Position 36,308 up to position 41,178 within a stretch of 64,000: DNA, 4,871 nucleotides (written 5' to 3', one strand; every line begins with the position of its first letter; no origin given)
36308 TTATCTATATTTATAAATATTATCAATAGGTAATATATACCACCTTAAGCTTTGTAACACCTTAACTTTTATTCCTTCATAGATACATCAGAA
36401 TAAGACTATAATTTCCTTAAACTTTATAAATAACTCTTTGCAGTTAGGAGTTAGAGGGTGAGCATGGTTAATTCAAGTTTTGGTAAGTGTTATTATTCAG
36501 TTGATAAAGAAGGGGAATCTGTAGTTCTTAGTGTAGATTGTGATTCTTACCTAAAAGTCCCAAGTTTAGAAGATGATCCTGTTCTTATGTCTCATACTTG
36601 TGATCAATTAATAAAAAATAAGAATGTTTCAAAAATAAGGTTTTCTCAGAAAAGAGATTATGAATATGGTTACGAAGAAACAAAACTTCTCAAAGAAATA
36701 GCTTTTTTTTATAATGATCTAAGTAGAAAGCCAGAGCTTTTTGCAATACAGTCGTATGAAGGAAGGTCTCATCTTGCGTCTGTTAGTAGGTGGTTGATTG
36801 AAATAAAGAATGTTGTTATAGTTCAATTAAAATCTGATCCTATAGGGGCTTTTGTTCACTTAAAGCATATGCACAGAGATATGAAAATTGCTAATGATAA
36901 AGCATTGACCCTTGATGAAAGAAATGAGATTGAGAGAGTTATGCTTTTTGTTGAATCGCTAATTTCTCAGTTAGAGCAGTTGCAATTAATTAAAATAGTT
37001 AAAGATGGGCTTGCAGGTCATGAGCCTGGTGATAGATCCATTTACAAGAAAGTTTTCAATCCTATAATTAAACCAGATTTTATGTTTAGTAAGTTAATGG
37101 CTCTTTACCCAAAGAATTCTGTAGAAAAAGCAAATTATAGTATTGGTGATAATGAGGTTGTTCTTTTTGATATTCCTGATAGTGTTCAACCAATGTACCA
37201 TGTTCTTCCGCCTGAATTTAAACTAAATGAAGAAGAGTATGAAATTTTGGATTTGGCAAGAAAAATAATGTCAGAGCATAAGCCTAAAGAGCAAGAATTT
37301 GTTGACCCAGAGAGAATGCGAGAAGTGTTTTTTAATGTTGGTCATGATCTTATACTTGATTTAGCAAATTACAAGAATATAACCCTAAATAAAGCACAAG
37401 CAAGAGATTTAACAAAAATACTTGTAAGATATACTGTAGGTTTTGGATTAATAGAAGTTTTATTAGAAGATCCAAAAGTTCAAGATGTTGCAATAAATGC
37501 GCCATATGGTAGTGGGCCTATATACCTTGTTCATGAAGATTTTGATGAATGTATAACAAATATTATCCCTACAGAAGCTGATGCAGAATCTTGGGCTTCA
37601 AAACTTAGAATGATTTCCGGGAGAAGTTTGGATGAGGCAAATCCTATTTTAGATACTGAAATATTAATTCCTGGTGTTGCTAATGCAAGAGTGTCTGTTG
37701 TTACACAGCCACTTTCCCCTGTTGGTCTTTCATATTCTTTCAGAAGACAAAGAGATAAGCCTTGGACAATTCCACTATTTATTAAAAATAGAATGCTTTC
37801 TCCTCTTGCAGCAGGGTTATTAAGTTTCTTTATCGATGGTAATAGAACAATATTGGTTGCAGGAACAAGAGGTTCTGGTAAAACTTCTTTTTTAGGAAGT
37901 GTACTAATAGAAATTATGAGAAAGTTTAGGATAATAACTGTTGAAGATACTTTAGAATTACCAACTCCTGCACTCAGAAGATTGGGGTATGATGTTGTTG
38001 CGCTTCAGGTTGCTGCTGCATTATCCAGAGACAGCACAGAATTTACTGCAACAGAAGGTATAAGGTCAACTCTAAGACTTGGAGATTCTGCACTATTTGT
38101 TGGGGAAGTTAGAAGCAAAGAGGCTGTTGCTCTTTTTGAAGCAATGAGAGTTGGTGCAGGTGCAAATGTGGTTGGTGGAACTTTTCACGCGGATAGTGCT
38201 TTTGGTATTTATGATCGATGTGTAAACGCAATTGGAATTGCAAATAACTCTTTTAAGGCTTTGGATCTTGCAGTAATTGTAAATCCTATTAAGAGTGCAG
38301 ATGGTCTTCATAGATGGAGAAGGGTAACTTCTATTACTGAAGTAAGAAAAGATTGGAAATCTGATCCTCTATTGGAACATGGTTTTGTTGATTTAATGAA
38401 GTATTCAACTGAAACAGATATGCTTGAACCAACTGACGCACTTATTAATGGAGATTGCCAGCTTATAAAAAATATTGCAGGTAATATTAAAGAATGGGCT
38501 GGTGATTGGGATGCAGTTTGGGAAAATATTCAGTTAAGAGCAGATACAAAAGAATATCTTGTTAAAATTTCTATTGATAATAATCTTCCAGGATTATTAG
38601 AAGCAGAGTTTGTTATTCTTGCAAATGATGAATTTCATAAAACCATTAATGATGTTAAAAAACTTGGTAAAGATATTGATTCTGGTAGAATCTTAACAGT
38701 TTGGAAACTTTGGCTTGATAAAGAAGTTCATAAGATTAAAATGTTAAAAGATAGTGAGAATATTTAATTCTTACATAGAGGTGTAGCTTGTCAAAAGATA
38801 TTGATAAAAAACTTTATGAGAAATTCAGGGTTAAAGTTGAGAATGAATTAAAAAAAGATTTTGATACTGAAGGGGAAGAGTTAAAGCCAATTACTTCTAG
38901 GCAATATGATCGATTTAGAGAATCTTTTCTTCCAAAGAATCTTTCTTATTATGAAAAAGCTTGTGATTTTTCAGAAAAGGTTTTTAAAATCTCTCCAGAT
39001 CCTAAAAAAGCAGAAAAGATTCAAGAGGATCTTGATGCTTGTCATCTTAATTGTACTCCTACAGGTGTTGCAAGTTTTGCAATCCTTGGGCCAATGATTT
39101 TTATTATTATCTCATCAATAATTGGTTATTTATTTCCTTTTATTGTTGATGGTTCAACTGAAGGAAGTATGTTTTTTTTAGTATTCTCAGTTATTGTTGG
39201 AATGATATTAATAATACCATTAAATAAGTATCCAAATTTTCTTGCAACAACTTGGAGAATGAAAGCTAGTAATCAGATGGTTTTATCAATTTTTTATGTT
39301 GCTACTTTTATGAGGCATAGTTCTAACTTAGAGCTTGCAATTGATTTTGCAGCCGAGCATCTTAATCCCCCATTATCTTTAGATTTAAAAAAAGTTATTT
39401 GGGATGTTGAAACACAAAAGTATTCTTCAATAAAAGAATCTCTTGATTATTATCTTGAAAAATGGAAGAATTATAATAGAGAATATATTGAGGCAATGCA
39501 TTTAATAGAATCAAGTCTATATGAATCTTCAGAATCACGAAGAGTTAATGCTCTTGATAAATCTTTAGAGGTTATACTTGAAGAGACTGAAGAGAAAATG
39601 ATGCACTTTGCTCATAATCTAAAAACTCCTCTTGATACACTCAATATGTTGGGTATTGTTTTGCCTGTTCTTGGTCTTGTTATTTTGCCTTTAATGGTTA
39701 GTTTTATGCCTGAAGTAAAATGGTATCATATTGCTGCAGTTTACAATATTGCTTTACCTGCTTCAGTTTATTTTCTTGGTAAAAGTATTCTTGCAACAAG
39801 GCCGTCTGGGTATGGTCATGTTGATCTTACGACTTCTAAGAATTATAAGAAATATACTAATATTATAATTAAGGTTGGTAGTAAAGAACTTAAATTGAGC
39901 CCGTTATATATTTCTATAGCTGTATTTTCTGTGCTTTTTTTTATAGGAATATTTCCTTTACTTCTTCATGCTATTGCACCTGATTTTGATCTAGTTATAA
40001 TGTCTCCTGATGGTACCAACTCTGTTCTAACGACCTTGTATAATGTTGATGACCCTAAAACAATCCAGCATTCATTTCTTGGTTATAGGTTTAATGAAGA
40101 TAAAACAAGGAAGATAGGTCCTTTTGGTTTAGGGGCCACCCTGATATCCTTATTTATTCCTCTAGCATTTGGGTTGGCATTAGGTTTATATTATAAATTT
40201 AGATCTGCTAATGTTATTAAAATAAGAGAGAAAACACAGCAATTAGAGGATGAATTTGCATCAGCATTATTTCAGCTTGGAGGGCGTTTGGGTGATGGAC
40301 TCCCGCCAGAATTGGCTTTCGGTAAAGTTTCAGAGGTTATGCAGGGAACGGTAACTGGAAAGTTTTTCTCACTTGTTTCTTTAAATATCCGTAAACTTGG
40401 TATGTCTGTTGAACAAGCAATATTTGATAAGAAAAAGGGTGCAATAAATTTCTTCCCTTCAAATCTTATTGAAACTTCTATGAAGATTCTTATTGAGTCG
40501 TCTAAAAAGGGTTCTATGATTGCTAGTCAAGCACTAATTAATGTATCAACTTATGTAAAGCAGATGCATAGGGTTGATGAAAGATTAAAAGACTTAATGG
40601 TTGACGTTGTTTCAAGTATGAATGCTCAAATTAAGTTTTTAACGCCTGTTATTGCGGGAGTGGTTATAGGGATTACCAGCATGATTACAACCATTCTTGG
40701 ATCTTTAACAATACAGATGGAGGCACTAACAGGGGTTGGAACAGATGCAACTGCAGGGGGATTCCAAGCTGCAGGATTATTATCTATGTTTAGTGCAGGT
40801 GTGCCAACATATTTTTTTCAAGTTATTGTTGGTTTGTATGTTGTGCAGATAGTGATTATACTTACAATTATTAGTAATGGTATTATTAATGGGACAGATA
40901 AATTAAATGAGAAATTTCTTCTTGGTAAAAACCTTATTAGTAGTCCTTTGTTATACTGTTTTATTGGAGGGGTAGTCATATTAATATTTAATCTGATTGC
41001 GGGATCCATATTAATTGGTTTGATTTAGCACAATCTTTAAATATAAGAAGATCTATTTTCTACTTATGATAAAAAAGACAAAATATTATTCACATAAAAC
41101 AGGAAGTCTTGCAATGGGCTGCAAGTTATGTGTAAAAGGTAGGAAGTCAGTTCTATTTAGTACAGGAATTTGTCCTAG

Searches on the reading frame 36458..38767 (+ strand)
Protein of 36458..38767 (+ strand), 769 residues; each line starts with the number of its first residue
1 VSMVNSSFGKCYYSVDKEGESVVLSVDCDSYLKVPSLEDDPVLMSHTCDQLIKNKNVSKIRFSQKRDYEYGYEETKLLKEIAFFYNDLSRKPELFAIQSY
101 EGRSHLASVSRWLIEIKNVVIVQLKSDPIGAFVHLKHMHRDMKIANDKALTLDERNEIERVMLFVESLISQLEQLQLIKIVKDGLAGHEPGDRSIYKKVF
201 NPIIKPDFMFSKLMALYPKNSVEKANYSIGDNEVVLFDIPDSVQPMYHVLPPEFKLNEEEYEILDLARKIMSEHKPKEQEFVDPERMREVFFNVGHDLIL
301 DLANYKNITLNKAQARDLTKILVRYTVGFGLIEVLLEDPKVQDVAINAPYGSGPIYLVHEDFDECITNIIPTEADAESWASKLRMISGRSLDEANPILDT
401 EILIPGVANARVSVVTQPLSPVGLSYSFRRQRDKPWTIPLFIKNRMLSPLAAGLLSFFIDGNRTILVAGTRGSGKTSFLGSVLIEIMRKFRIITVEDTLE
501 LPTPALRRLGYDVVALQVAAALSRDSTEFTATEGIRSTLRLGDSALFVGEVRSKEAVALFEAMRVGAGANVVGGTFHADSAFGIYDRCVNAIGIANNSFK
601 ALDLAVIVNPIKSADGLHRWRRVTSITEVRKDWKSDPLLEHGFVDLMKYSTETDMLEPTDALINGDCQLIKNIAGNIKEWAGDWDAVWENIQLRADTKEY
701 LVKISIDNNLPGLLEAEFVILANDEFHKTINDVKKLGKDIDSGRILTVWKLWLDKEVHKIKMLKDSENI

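Call 16: search_protein_families(library=pfam, proteins=[window:36458-38767:+], max_evalue=0.1)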
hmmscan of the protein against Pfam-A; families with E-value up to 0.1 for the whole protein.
window:36458-38767:+ (769 aa): 4 families
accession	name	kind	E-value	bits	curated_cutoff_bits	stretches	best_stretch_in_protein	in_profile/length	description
PF00437.27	T2SSE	-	2.6e-15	56.4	24.9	1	410-601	92-267/370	Type II/IV secretion system protein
PF04665.18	Pox_A32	-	0.025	14.5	22.8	1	465-493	16-44/242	Poxvirus A32 protein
PF13191.12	AAA_16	-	0.088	13.7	32.6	0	461-511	22-75/167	AAA ATPase domain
PF13173.12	AAA_14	-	0.099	13.1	27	0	462-498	2-40/129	AAA domain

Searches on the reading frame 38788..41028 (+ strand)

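Call 16: search_protein_families(library=pfam, proteins=[window:38788-41028:+], max_evalue=0.1)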
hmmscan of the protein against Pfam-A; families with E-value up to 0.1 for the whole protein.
window:38788-41028:+ (746 aa): 1 family
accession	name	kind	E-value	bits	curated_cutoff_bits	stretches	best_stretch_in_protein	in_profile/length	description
PF20990.2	DUF2207_C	-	0.017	15.3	33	1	224-356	68-209/247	Predicted membrane protein (DUF2207) C-terminal domain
